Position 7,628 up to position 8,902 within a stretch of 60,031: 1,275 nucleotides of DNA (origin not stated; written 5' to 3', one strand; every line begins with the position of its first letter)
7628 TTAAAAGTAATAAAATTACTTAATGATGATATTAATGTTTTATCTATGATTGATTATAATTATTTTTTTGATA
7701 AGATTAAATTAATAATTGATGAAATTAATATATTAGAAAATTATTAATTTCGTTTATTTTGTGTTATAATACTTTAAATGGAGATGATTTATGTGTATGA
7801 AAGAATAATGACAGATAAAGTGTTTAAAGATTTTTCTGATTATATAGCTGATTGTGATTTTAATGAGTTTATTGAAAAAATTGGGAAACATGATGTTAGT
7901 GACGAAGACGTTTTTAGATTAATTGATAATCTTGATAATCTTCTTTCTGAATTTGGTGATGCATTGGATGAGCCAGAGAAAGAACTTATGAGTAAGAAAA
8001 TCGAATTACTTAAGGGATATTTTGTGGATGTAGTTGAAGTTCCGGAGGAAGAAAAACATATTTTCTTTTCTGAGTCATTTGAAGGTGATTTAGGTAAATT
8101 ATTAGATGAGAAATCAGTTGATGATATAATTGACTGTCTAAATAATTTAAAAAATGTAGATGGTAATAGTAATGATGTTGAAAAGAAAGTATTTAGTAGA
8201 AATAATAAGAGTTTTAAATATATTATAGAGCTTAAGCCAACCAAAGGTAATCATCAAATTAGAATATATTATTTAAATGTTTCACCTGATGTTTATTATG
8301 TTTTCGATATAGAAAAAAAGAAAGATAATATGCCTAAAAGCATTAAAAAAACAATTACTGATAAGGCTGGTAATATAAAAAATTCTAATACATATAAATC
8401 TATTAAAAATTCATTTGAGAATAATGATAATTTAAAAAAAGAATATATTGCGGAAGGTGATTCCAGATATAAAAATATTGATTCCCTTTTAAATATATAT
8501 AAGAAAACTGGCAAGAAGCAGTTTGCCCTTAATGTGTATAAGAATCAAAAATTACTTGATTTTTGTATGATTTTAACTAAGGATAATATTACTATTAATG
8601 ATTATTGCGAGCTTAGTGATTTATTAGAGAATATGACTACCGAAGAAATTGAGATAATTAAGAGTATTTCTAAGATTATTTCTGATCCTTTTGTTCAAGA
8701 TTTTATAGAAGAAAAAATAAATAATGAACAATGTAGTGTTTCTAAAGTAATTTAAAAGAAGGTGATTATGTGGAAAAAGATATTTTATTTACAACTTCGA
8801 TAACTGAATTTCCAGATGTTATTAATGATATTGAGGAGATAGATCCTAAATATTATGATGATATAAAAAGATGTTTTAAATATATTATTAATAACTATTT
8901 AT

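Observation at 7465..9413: AT-rich three-ORF cassette with two tandem HigB/Gp49 (RelE-fold)-like cores, inserted right after rplQ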

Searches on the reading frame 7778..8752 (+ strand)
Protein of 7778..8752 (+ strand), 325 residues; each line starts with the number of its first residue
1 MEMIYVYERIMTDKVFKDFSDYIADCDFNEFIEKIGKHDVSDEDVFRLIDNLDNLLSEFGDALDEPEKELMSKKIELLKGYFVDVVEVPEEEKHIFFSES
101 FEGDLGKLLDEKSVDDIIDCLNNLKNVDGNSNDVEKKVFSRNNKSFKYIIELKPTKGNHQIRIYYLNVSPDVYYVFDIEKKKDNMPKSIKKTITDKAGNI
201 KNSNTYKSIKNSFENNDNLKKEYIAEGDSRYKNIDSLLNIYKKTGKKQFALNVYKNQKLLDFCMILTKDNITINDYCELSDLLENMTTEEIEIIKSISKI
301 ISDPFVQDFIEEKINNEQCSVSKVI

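Call 3: search_protein_families(library=pfam, proteins=[window:7778-8752:+], max_evalue=1)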
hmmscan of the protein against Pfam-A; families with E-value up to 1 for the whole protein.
window:7778-8752:+ (325 aa): 3 families
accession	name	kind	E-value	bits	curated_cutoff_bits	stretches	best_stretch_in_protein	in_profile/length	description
PF25749.1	SPO1_gp41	-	0.0065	17.1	27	1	81-185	7-114/140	Phage SPO1 gene 41 protein family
PF05973.20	Gp49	-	0.056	13.9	23.9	1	132-193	26-85/90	Phage derived protein Gp49-like (DUF891)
PF22766.2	ZW10_C2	-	0.12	13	27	0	5-73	15-84/152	ZW10 C-terminal helical domain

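Call 4: search_protein_families(library=padloc, proteins=[window:7778-8752:+], max_evalue=1)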
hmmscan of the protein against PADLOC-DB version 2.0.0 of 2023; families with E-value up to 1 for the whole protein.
window:7778-8752:+ (325 aa): 0 families

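Call 5: search_protein_families(library=ncbifam, proteins=[window:7778-8752:+], max_evalue=1)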
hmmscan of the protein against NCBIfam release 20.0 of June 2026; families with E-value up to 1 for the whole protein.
window:7778-8752:+ (325 aa): 1 family
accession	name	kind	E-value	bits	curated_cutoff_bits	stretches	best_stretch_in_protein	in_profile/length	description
NF008753.0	PRK11788.1-1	equivalog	0.066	12.3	395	1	214-293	124-198/389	lipopolysaccharide assembly protein LapB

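Call 6: find_homologous_proteins(query=window:7778-8752:+, max_evalue=0.01)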
Query window:7778-8752:+ (325 aa): 1 proteins with E <= 0.01 among 2239 candidates.
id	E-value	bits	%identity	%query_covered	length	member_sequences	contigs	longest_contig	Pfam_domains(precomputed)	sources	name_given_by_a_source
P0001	4.8e-191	652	97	98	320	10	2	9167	-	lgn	-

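Call 16: predict_structure(protein=window:7778-8752:+)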
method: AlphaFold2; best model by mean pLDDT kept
length: 325 residues; sequences in the alignment: 1
mean_pLDDT: 47.9   pTM: 0.29
mean pLDDT of the five models: 47.9, 45.2, 44.5, 43.1, 42.3
residues with pLDDT >= 90: 0; 70-90: 33; 50-70: 96; < 50: 196
segments of 3 or more residues with pLDDT < 50: 1-13, 34-40, 80-117, 120-238, 317-325
pLDDT, mean of each block of 10 residues (from residue 1): 27 51 58 46 56 70 73 60 33 25 33 45 42 39 35 40 37 41 37 39 30 35 37 47 53 67 66 70 76 62 59 52 31
secondary structure, 60 per line:
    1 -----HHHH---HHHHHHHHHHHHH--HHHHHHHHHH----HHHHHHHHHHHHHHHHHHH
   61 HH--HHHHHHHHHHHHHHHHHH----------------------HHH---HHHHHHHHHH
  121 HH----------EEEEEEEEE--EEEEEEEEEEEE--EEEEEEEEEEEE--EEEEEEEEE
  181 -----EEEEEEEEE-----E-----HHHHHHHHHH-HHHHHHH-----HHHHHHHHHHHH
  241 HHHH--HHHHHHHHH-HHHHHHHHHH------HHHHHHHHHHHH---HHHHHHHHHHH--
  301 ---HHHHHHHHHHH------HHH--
elements in order: H6-9 H13-25 H28-37 H42-62 H65-82 H111-122 E133-141 E144-155 E158-169 E172-180 E186-194 H206-215 H217-223 H229-244 H247-255 H257-266 H273-284 H288-298 H304-314
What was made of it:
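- Tried and rejected: The single-sequence AF2 model was unusable, with pLDDT 48 (call 16).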

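Call 18: search_protein_representatives(protein=window:7778-8752:+)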
Query: 325 residues. Proteins with E-value up to 0.001 (for the whole library): 1; up to 1e-10: 1; up to 1e-30: 1. The best 1 are listed.
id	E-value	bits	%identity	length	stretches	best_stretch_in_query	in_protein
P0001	1.5e-191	651.9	97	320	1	6-325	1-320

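Call 22: find_homologous_proteins(query=A1, max_evalue=0.01)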
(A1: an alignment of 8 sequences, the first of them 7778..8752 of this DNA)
Query A1 (8 sequences) (325 aa, profile of the alignment): 87 proteins with E <= 0.01 among 8000 candidates.
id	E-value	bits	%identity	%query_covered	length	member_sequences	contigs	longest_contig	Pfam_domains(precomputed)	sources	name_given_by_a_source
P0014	2.3e-150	519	24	45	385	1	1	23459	-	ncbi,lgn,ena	-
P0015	8.0e-150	517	24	45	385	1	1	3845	-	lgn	-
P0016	2.6e-149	516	-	-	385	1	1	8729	-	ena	-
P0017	2.9e-149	516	-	-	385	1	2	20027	-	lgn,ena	-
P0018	3.2e-149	515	-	-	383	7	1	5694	-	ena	-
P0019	4.9e-149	515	-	-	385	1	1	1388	-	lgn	-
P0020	6.2e-149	514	-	-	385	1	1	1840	-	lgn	-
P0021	6.3e-149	514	-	-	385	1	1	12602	-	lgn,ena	-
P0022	6.6e-149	514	-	-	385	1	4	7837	-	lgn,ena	-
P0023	6.8e-149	514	-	-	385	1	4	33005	-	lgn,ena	-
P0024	7.5e-149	514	-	-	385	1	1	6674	-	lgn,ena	-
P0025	7.9e-149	514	-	-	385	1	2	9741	-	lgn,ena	-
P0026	9.5e-149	514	-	-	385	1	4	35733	-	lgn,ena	-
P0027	1.0e-148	514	-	-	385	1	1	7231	-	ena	-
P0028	1.0e-148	514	-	-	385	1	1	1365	-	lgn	-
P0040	3.8e-148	512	-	-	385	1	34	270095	-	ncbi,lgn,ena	-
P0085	6.1e-124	432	31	13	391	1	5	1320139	-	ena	-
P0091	1.1e-114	402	25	33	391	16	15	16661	-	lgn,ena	-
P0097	3.4e-92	328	31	25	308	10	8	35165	-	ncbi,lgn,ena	-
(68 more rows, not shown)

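Call 23: search_protein_families(library=pfam, alignment_id=A1, max_evalue=1)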
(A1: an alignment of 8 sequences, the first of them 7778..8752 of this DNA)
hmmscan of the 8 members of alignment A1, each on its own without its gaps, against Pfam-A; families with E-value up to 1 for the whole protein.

A. member 1, window:7778-8752:+ (325 aa): 3 families
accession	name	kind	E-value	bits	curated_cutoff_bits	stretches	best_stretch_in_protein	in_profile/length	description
PF25749.1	SPO1_gp41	-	0.0065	17.1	27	1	81-185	7-114/140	Phage SPO1 gene 41 protein family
PF05973.20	Gp49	-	0.056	13.9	23.9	1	132-193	26-85/90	Phage derived protein Gp49-like (DUF891)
PF22766.2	ZW10_C2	-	0.12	13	27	0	5-73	15-84/152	ZW10 C-terminal helical domain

B. families by the number of members that match (of 8 scanned): 19 families
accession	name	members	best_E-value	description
PF10811.13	DUF2532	1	0.0029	Protein of unknown function (DUF2532)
PF03656.18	Pam16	1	0.0055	Pam16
PF25749.1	SPO1_gp41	1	0.0065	Phage SPO1 gene 41 protein family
PF09177.16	STX6_10_61_N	1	0.027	Syntaxin 6/10/61, N-terminal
PF07544.18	Med9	1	0.041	RNA polymerase II transcription mediator complex subunit 9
PF14350.11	Beta_protein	1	0.051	Beta protein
PF05973.20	Gp49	1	0.056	Phage derived protein Gp49-like (DUF891)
PF19111.5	DUF5798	1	0.093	Family of unknown function (DUF5798)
PF23552.2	ParB_C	1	0.1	ParB dimerisation domain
PF22766.2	ZW10_C2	1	0.12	ZW10 C-terminal helical domain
PF01450.25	KARI_C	1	0.13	Ketol-acid reductoisomerase, C-terminal domain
PF21975.1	ASNSD1-SEP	1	0.13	ASNSD1 upstream open reading frame protein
PF18801.6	RapH_N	1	0.13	response regulator aspartate phosphatase H, N terminal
PF01105.29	EMP24_GP25L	1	0.13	emp24/gp25L/p24 family/GOLD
PF15335.11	CAAP1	1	0.17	Caspase activity and apoptosis inhibitor 1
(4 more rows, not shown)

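Call 24: search_solved_structures(query=A1, max_evalue=10, show_alignments=3)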
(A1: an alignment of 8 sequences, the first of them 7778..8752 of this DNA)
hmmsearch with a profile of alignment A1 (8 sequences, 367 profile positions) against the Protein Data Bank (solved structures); distinct sequences matched with E-value up to 10: 0.

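Call 32: search_protein_families(library=phrogs, proteins=[window:7778-8752:+], max_evalue=0.1)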
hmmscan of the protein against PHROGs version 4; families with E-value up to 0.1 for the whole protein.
window:7778-8752:+ (325 aa): 1 family
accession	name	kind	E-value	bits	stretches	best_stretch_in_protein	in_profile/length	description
phrog_32162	-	unknown function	0.0063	17.4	1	278-302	37-61/62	-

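Call 37: predict_structure(alignment_id=A2)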
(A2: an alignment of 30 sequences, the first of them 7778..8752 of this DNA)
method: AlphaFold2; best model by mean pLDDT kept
length: 325 residues; sequences in the alignment: 30
mean_pLDDT: 71.9   pTM: 0.58
mean pLDDT of the five models: 71.9, 71.8, 69.6, 68.8, 60.9
residues with pLDDT >= 90: 1; 70-90: 216; 50-70: 74; < 50: 34
segments of 3 or more residues with pLDDT < 50: 1-8, 83-90, 129-131, 141-147, 318-325
pLDDT, mean of each block of 10 residues (from residue 1): 37 79 81 70 72 74 75 74 44 79 84 83 66 55 48 66 79 84 60 78 83 83 86 88 82 83 80 79 78 68 65 56 38
secondary structure, 60 per line:
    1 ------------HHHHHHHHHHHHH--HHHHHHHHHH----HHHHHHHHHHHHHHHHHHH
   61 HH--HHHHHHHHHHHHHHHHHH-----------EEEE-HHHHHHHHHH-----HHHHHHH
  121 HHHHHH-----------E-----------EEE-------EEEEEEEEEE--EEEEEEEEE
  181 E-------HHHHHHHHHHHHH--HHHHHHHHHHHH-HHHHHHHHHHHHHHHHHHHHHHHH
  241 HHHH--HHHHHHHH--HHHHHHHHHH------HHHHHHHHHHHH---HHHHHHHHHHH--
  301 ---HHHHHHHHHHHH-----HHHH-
elements in order: H13-25 H28-37 H42-62 H65-82 E94-97 H99-108 H114-126 E150-152 E160-169 E172-181 H189-201 H204-215 H217-244 H247-254 H257-266 H273-284 H288-298 H304-315 H321-324
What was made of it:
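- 7778..8755 (+): orf325: a multidomain protein (longest ORF 325 aa; probable start GTG 7793, 320 aa). It has an acidic four-helix N-arm, a HigB/Gp49-like core and a helical tail. AF2 model with pLDDT 71.9 and pTM 0.58 (call 37).
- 8048..8380 (+): RelE/ParE (BECR)-fold core of orf325, aa 91-201: beta1 94-97, alpha1 99-108, alpha2 114-126, beta2 150-152, beta3 160-169, beta4 172-181, alpha3 189-201. Secondary structure of the model (call 37).
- On Pfam PF05973 Gp49 / Gp49-like HigB toxins: AF2 model topology (call 37).
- AF2 on a 30-sequence alignment gives the RelE topology with a long alpha3 (call 37). They lie on beta2, beta3, the end of beta4 and the beta4-alpha3 loop (call 37).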

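Call 40: fold_search(model_id=the predicted structure, library=pdb)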
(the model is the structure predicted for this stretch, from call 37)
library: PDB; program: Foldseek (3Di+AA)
matches with E <= 10: 86; with E <= 0.001: 0
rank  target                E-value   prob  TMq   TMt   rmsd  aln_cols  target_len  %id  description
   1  7v6w_F                4.9e-02  0.99  0.22  0.67   3.6        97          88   15  Crystal structure of heterohexameric Sa2YoeB-Sa2YefM complex bound to 26bp-DNA (released 2021-12-15)
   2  6af4_A                5.8e-02  0.99  0.25  0.60   3.9       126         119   14  Toxin-Antitoxin module from Streptococcus pneumoniae (released 2019-08-14)
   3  6af4_C                8.0e-02  0.99  0.25  0.60   3.9       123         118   15  Toxin-Antitoxin module from Streptococcus pneumoniae (released 2019-08-14)
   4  5jaa_D                1.1e-01  0.80  0.18  0.46   8.3       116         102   12  Crystal structure of the HigBA2 toxin-antitoxin complex (released 2017-04-05)
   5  6af3_A                1.4e-01  0.97  0.25  0.61   4.0       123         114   14  Toxin-Antitoxin module from Streptococcus pneumoniae (released 2019-08-14)
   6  6af3_E                1.5e-01  0.97  0.25  0.60   4.0       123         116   15  Toxin-Antitoxin module from Streptococcus pneumoniae (released 2019-08-14)
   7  2khe_MODEL_1_A        1.6e-01  0.95  0.22  0.65   4.0        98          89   14  Solution Structure of the Bacterial Toxin Rele from Thermus Thermophilus HB8 (released 2010-03-31)
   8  8phj_X                1.7e-01  0.66  0.22  0.19  10.0       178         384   13  cA4-bound Cami1 in complex with 70S ribosome (released 2023-12-13)
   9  6af4_G                1.9e-01  0.97  0.20  0.50   3.6        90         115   16  Toxin-Antitoxin module from Streptococcus pneumoniae (released 2019-08-14)
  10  7nbu_Y                2.2e-01  0.95  0.25  0.58   4.3       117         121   15  Structure of the HigB1 toxin mutant K95A from Mycobacterium tuberculosis (Rv1955) and its target, the cspA mRNA, on th (released 2022-03-02)
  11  7v6w_E                2.5e-01  0.93  0.21  0.65   3.5        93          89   16  Crystal structure of heterohexameric Sa2YoeB-Sa2YefM complex bound to 26bp-DNA (released 2021-12-15)
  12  7bu1_B                5.1e-01  0.54  0.17  0.25   7.5        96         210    8  Crystal structure of TrmO from Pseudomonas aeruginosa (released 2021-04-07)
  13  6af3_C                5.3e-01  0.87  0.24  0.62   3.7       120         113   14  Toxin-Antitoxin module from Streptococcus pneumoniae (released 2019-08-14)
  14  7btu_B                1.1e+00  0.15  0.13  0.19   8.8       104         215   10  Crystal structure of TrmO from P. areuginosa (released 2021-04-07)
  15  3kf6_B                1.5e+00  0.05  0.10  0.23  13.0       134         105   10  Crystal structure of S. pombe Stn1-ten1 complex (released 2009-12-22)
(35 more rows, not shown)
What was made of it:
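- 8048..8380 (+): Foldseek top hits are YoeB, S. pneumoniae HigB, HigB2, RelE, Cami1 and HigB1, with TM 0.58-0.67 on the target length for YoeB, S. pneumoniae HigB, RelE and HigB1, and probability 0.95-0.99 for those four (call 40).
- On Pfam PF05973 Gp49 / Gp49-like HigB toxins: Foldseek top hits are YoeB, HigB, RelE and HigB1, with TM 0.58-0.67 on the target and probability 0.95-0.99 (call 40).
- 10 of the 11 best Foldseek PDB hits are RelE-superfamily toxins, including the Gp49-like HigB of S. pneumoniae and HigB1 of M. tuberculosis (call 40). RelE-fold cores (calls 37, 40).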

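Call 41: fold_search(model_id=the predicted structure, library=viral)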
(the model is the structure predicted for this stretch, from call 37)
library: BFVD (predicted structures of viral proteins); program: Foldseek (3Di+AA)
matches with E <= 10: 181; with E <= 0.001: 0
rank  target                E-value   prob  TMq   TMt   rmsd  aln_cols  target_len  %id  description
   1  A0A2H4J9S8            6.3e-02  0.96  0.23  0.50   4.5       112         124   20  Uncharacterized protein [uncultured Caudovirales phage]
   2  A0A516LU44            7.9e-02  0.82  0.18  0.43   8.6       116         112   14  (no name in the UniProt tables at hand)
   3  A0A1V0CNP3            1.9e-01  0.10  0.11  0.16  16.8       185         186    9  (no name in the UniProt tables at hand)
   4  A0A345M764            4.0e-01  0.72  0.22  0.57   4.6       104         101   12  (no name in the UniProt tables at hand)
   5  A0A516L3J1            4.2e-01  0.33  0.17  0.34  13.8       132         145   13  (no name in the UniProt tables at hand)
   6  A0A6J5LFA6            4.2e-01  0.06  0.12  0.08  27.0       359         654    9  Uncharacterized protein [uncultured Caudovirales phage]
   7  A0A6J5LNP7            5.5e-01  0.08  0.12  0.18  17.5       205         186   11  Uncharacterized protein [uncultured Caudovirales phage]
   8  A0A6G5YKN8            5.5e-01  0.07  0.12  0.12  24.9       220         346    9  (no name in the UniProt tables at hand)
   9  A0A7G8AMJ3            6.1e-01  0.13  0.12  0.16  16.4        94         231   15  (no name in the UniProt tables at hand)
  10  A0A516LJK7            6.9e-01  0.21  0.18  0.37   7.5       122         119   11  (no name in the UniProt tables at hand)
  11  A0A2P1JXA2            7.2e-01  0.04  0.13  0.07  21.4       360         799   12  Uncharacterized protein [Rhodococcus phage Finch]
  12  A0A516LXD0            8.1e-01  0.23  0.18  0.40  12.1       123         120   10  (no name in the UniProt tables at hand)
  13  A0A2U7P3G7            9.5e-01  0.12  0.11  0.24  10.7        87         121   18  (no name in the UniProt tables at hand)
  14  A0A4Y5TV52            1.0e+00  0.08  0.12  0.25  12.9       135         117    7  Response regulator transcription factor [Vibrio phage VAP7]
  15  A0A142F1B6            1.0e+00  0.05  0.16  0.17  26.6       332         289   13  Uncharacterized protein [Bacillus phage Shbh1]
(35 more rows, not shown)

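Call 51: find_encoding_contigs(protein=P0085, flank=5000, max_places=2)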
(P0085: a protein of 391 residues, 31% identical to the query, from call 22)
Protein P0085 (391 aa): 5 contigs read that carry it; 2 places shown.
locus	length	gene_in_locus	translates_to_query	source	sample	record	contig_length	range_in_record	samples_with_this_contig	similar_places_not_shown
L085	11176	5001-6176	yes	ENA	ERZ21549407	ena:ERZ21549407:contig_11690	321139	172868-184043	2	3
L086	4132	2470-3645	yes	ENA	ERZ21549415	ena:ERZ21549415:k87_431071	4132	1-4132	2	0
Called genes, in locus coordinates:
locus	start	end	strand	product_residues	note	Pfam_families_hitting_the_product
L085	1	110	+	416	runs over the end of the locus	PF00344:SecY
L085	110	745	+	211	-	PF00406:ADK, PF13207:AAA_17, PF05191:ADK_lid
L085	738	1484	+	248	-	PF00557:Peptidase_M24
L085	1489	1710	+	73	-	PF01176:eIF-1a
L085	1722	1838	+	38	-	PF00444:Ribosomal_L36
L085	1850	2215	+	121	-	PF00416:Ribosomal_S13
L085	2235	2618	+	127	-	PF00411:Ribosomal_S11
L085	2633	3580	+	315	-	PF01193:RNA_pol_L, PF01000:RNA_pol_A_bac, PF03118:RNA_pol_A_CTD, PF26169:HHH_XRCC3_RpoA (faint)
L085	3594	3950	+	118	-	PF01196:Ribosomal_L17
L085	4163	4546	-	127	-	-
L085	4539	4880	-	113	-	-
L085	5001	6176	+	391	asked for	-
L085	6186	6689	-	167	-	-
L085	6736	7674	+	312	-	-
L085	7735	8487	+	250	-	PF00106:adh_short, PF08659:KR, PF13561:adh_short_C2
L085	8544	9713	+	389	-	PF00246:Peptidase_M14 (weak)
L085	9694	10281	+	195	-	PF02557:VanY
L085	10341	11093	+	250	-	PF00005:ABC_tran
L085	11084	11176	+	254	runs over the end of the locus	PF00005:ABC_tran, PF02463:SMC_N (faint), PF13304:AAA_21 (faint)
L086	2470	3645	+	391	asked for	-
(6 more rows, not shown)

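Call 52: find_encoding_contigs(protein=P0091, flank=5000, max_places=2)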
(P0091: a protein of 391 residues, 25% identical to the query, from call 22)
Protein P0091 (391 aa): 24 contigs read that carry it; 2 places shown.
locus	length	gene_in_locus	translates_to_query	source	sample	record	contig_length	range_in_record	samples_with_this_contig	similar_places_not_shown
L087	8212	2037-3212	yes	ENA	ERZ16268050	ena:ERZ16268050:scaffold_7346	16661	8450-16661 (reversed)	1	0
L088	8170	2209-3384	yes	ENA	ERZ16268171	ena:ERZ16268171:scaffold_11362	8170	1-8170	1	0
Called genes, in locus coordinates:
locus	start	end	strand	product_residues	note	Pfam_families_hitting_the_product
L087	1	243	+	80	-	?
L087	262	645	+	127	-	PF00411:Ribosomal_S11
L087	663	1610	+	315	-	PF01193:RNA_pol_L, PF01000:RNA_pol_A_bac, PF03118:RNA_pol_A_CTD, PF26169:HHH_XRCC3_RpoA (faint)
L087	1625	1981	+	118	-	PF01196:Ribosomal_L17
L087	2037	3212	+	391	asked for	-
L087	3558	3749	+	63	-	-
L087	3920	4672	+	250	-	PF00106:adh_short, PF08659:KR, PF13561:adh_short_C2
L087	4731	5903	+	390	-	PF00246:Peptidase_M14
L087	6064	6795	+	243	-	PF00005:ABC_tran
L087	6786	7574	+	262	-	PF02463:SMC_N (faint), PF00005:ABC_tran, PF13304:AAA_21 (faint)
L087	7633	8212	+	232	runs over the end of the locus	PF01416:PseudoU_synth_1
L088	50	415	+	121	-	PF00416:Ribosomal_S13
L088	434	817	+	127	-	PF00411:Ribosomal_S11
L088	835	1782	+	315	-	PF01193:RNA_pol_L, PF01000:RNA_pol_A_bac, PF03118:RNA_pol_A_CTD, PF26169:HHH_XRCC3_RpoA (faint)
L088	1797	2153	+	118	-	PF01196:Ribosomal_L17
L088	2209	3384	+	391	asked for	-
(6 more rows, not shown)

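Call 53: find_encoding_contigs(protein=P0097, flank=5000, max_places=2)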
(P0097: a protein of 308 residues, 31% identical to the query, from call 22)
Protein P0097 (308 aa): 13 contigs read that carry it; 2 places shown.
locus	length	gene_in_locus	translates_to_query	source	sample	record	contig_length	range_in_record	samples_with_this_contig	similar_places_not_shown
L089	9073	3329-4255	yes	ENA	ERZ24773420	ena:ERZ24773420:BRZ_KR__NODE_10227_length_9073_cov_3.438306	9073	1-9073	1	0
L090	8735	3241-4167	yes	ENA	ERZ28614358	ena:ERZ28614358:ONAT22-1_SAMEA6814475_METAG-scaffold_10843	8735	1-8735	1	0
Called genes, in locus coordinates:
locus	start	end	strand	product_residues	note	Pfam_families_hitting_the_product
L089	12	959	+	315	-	PF01193:RNA_pol_L, PF01000:RNA_pol_A_bac, PF03118:RNA_pol_A_CTD, PF26169:HHH_XRCC3_RpoA (faint)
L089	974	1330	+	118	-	PF01196:Ribosomal_L17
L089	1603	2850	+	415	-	PF19789:DUF6273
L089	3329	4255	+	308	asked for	-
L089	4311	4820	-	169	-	-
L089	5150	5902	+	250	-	PF00106:adh_short, PF08659:KR, PF13561:adh_short_C2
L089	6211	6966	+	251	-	PF00005:ABC_tran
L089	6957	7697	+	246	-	PF00005:ABC_tran, PF13304:AAA_21 (weak)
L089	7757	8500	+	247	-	PF01416:PseudoU_synth_1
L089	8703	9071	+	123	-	?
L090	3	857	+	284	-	?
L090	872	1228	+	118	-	PF01196:Ribosomal_L17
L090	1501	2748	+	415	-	PF19789:DUF6273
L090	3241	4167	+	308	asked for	-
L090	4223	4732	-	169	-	-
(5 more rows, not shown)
